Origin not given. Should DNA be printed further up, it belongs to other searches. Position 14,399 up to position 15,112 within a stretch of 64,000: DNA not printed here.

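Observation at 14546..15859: β-Hydroxyacid dehydrogenase fused to a C-terminal PilZ domain, suggesting a metabolic enzyme gated by c-di-GMP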

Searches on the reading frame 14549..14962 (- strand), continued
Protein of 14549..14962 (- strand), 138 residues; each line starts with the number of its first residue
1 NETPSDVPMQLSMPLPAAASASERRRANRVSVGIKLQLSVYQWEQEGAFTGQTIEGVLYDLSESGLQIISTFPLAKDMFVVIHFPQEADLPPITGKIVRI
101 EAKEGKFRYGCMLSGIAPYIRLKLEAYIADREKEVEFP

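Call 50: find_homologous_proteins(query=A3, max_evalue=0.001)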
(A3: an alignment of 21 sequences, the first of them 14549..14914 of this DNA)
Query A3 (21 sequences) (122 aa, profile of the alignment): 70 proteins with E <= 0.001 among 7025 candidates.
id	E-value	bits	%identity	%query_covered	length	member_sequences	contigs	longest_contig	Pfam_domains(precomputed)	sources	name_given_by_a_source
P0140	2.8e-57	210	71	97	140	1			PF07238.20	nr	nr:PilZ domain-containing protein [Paenibacillus contaminans]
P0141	9.8e-57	208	70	92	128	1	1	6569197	PF07238.20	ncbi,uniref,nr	ncbi:PilZ domain-containing protein [Paenibacillus hexagrammi]|uniref:PilZ domain-containing protein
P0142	5.0e-56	206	63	97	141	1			PF07238.20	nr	nr:PilZ domain-containing protein [Paenibacillus sp. SYP-B3998]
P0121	5.0e-56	205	67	96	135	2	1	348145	PF07238.20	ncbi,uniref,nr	ncbi:PilZ domain-containing protein [Paenibacillus filicis]|uniref:PilZ domain-containing protein n=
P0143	1.3e-55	204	69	93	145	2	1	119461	PF07238.20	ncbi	ncbi:PilZ domain-containing protein [Paenibacillus sp. GYB003]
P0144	1.4e-55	204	67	92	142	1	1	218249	PF07238.20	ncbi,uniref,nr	ncbi:PilZ domain-containing protein [Paenibacillus alba]|uniref:PilZ domain-containing protein n=2 T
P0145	5.4e-55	202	65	92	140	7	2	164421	PF07238.20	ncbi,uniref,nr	ncbi:PilZ domain-containing protein [Paenibacillus chondroitinus]|uniref:PilZ domain-containing prot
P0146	9.6e-55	201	70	92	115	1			PF07238.20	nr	nr:PilZ domain-containing protein [Paenibacillus sp. VKM B-2647]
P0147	2.6e-54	200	72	87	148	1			PF07238.20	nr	nr:PilZ domain-containing protein [Paenibacillus flagellatus]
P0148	3.9e-54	199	68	93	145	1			PF07238.20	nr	nr:PilZ domain-containing protein [Paenibacillus ginsengarvi]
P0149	5.2e-54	199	65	93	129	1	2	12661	PF07238.20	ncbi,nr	ncbi:PilZ domain-containing protein [Paenibacillus validus]|nr:PilZ domain-containing protein [Paeni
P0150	6.3e-54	199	71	92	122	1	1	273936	PF07238.20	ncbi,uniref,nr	ncbi:PilZ domain-containing protein [Paenibacillus sp. N5-1-1-5]|uniref:PilZ domain-containing prote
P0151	2.0e-53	197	65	94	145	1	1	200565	PF07238.20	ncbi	ncbi:PilZ domain-containing protein [Paenibacillus sp. GYB004]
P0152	4.5e-53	196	67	93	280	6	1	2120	PF07238.20,PF14833.12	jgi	jgi:hypothetical protein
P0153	9.9e-53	195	63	92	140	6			PF07238.20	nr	nr:PilZ domain-containing protein [Paenibacillus oryzisoli]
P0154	2.8e-52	193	70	92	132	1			PF07238.20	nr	nr:PilZ domain-containing protein [Paenibacillus swuensis]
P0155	3.7e-52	193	68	92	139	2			PF07238.20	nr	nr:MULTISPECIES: PilZ domain-containing protein [unclassified Paenibacillus]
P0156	1.6e-51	191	63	91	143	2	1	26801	PF07238.20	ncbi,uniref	ncbi:PilZ domain-containing protein [Paenibacillus abyssi]|uniref:PilZ domain-containing protein n=1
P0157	2.5e-51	190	72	92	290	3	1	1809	PF07238.20,PF14833.12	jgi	jgi:hypothetical protein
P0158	2.8e-51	190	68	94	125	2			PF07238.20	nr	nr:PilZ domain-containing protein [Paenibacillus sp. RC67]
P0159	4.3e-51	190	68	92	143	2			PF07238.20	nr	nr:PilZ domain-containing protein [Paenibacillus baekrokdamisoli]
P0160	4.1e-50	186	66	93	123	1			PF07238.20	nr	nr:PilZ domain-containing protein [Paenibacillus piri]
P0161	6.1e-50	186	67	93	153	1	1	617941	PF07238.20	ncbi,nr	ncbi:PilZ domain-containing protein [Paenibacillus sp. TRM 82003]|nr:PilZ domain-containing protein 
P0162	8.5e-50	185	78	80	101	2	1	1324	PF07238.20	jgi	jgi:hypothetical protein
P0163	2.6e-49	184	63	89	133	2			PF07238.20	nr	nr:PilZ domain-containing protein [Paenibacillus sp. CF384]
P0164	2.9e-49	184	65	91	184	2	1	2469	PF07238.20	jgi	jgi:hypothetical protein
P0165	6.8e-49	182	64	89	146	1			PF07238.20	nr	nr:PilZ domain-containing protein [Paenibacillus sp. BC26]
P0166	1.9e-48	181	52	89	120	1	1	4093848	PF07238.20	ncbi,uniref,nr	ncbi:MAG: PilZ domain-containing protein [Candidatus Cohnella colombiensis]|uniref:PilZ domain-conta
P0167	3.0e-48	180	57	88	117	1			PF07238.20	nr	nr:PilZ domain-containing protein [Cohnella candidum]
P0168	3.0e-48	180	72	80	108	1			PF07238.20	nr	nr:PilZ domain-containing protein [Paenibacillus hamazuiensis]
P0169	4.0e-48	180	58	91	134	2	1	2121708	PF07238.20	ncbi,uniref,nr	ncbi:PilZ domain-containing protein [Cohnella ginsengisoli]|uniref:PilZ domain-containing protein n=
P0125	5.1e-48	180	51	92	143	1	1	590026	PF07238.20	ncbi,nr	ncbi:PilZ domain-containing protein [Cohnella faecalis]|nr:PilZ domain-containing protein [Cohnella 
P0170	1.8e-47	178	64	80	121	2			PF07238.20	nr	nr:PilZ domain-containing protein [Paenibacillus oenotherae]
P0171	1.9e-47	178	59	87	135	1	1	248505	PF07238.20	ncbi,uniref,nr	ncbi:PilZ domain-containing protein [Cohnella sp. JJ-181]|uniref:PilZ domain-containing protein n=1 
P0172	5.2e-47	176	60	88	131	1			PF07238.20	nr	nr:PilZ domain-containing protein [Cohnella sp. YIM B05605]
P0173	6.1e-47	176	58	89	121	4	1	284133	PF07238.20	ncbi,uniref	ncbi:PilZ domain-containing protein [Cohnella sp. GCM10012308]|uniref:PilZ domain-containing protein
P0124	6.5e-47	176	66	80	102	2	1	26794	PF07238.20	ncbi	ncbi:PilZ domain-containing protein [Paenibacillus abyssi]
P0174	7.3e-47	176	59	91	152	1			PF07238.20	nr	nr:PilZ domain-containing protein [Paenibacillus methanolicus]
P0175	1.1e-46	175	59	90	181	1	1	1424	PF07238.20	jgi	jgi:hypothetical protein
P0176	2.9e-46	174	53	90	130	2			PF07238.20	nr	nr:PilZ domain-containing protein [Cohnella pontilimi]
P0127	4.4e-46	173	49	89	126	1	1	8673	PF07238.20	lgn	-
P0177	8.0e-46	173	57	89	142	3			PF07238.20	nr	nr:PilZ domain-containing protein [Paenibacillus sp. OV219]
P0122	2.5e-45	171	63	88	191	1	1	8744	PF07238.20,PF14833.12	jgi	jgi:hypothetical protein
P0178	9.5e-45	169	67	80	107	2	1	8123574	PF07238.20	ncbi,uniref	ncbi:PilZ domain-containing protein [Paenibacillus sepulcri]|uniref:PilZ domain-containing protein n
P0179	2.2e-44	168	51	92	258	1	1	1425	PF07238.20,PF14833.12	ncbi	-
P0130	2.7e-44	168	44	92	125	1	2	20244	PF07238.20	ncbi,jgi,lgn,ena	jgi:hypothetical protein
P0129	2.9e-44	168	52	87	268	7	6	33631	PF07238.20,PF13772.12,PF06094.18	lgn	-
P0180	5.1e-44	167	67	86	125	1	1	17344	PF07238.20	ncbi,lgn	-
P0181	1.7e-43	165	54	92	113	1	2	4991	PF07238.20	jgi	jgi:hypothetical protein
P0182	1.7e-43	165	69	86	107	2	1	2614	PF07238.20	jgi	-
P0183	8.9e-43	163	61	80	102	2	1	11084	PF07238.20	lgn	-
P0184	9.4e-43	163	51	87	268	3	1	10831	PF07238.20,PF13772.12,PF06094.18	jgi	jgi:cation transport regulator ChaC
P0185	1.1e-42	162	52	92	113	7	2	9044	PF07238.20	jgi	jgi:hypothetical protein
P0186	8.1e-42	160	52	89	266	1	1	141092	PF07238.20,PF13772.12,PF06094.18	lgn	-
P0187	9.4e-41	156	50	93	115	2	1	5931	PF07238.20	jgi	jgi:hypothetical protein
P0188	1.0e-40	156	49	89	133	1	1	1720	PF07238.20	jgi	jgi:hypothetical protein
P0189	1.8e-40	155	64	78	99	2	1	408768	PF07238.20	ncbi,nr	ncbi:PilZ domain-containing protein [Paenibacillus tarimensis]|nr:PilZ domain-containing protein [Pa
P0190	4.2e-40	154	49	87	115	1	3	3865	PF07238.20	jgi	jgi:hypothetical protein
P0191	6.0e-39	150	50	87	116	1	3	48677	PF07238.20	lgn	-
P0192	6.1e-39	150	49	89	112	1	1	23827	PF07238.20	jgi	jgi:hypothetical protein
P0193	9.1e-38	147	49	89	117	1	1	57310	PF07238.20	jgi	jgi:hypothetical protein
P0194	5.5e-37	144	40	96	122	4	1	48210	PF07238.20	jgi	-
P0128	1.8e-33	133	62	70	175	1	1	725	PF07238.20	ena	-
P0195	9.2e-33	130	78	61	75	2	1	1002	PF07238.20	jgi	jgi:hypothetical protein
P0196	1.9e-23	100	33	89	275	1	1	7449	PF07238.20,PF13772.12,PF06094.18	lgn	-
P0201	2.8e-4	38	30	87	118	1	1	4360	PF07238.20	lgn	-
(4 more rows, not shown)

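Call 51: find_encoding_contigs(protein=P0141, flank=5000, max_places=1)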
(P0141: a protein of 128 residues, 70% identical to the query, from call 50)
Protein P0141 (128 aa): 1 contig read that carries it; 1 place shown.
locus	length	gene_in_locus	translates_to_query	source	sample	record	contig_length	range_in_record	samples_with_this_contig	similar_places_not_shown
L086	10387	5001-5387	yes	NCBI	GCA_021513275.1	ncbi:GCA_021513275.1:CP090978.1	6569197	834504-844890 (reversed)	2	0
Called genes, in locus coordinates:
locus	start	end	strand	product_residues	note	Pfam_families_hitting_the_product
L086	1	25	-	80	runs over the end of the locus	PF10676:gerPA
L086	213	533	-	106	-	-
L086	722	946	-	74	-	PF06569:DUF1128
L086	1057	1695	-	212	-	PF00440:TetR_N, PF13305:TetR_C_33 (weak)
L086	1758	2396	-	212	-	PF01205:Impact_N, PF09186:DUF1949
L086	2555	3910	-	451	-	PF00342:PGI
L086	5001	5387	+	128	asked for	PF07238:PilZ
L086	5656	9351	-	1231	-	PF00150:Cellulase, PF03424:CBM_17_28, PF00395:SLH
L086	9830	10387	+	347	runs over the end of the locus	PF00356:LacI, PF00532:Peripla_BP_1, PF13407:Peripla_BP_4, PF13377:Peripla_BP_3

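Call 52: find_encoding_contigs(protein=P0166, flank=5000, max_places=1)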
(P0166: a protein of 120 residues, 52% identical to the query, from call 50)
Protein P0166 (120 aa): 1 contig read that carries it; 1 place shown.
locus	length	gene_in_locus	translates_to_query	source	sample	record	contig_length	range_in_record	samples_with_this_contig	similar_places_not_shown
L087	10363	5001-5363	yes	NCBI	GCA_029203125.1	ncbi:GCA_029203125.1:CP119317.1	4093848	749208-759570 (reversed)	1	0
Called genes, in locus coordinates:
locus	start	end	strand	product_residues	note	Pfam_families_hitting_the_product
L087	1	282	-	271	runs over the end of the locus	PF00528:BPD_transp_1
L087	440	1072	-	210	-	PF01205:Impact_N, PF09186:DUF1949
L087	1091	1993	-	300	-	-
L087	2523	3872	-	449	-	PF00342:PGI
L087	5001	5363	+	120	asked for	PF07238:PilZ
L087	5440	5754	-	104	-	PF06865:Ppnp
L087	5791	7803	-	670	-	PF00456:Transketolase_N, PF02779:Transket_pyr, PF22613:Transketolase_C_1, PF02780:Transketolase_C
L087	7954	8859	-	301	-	PF01842:ACT, PF00551:Formyl_trans_N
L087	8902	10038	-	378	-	PF01261:AP_endonuc_2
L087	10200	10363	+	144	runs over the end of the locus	PF11084:DUF2621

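Call 53: find_encoding_contigs(protein=P0121, flank=5000, max_places=1)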
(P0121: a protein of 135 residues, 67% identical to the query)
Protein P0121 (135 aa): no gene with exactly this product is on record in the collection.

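Call 58: find_encoding_contigs(protein=P0130, flank=5000, max_places=2)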
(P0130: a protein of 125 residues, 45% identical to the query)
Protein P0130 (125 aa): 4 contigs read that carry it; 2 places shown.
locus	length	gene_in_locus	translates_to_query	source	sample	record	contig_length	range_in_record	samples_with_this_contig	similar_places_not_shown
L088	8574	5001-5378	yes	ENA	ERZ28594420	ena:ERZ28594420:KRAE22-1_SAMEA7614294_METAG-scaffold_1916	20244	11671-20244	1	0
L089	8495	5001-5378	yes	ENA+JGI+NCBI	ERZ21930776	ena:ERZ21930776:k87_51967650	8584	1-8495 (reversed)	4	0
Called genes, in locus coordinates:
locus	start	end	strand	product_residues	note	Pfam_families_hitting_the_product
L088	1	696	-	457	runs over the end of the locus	PF14398:ATPgrasp_YheCD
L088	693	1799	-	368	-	PF14398:ATPgrasp_YheCD, PF03133:TTL (faint), PF14397:ATPgrasp_ST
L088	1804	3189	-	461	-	PF14398:ATPgrasp_YheCD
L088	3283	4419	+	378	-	PF04286:DUF445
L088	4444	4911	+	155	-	PF06094:GGACT, PF13772:AIG2_2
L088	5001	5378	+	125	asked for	PF07238:PilZ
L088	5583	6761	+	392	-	-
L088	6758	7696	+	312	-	PF00005:ABC_tran, PF13304:AAA_21, PF13732:DrrA1-3_C (weak)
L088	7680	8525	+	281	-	PF01061:ABC2_membrane, PF12679:ABC2_membrane_2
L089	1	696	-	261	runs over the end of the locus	?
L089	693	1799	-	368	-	PF14398:ATPgrasp_YheCD, PF03133:TTL (faint), PF14397:ATPgrasp_ST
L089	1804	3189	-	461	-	PF14398:ATPgrasp_YheCD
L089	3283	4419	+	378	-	PF04286:DUF445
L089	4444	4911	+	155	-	PF06094:GGACT, PF13772:AIG2_2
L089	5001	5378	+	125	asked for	PF07238:PilZ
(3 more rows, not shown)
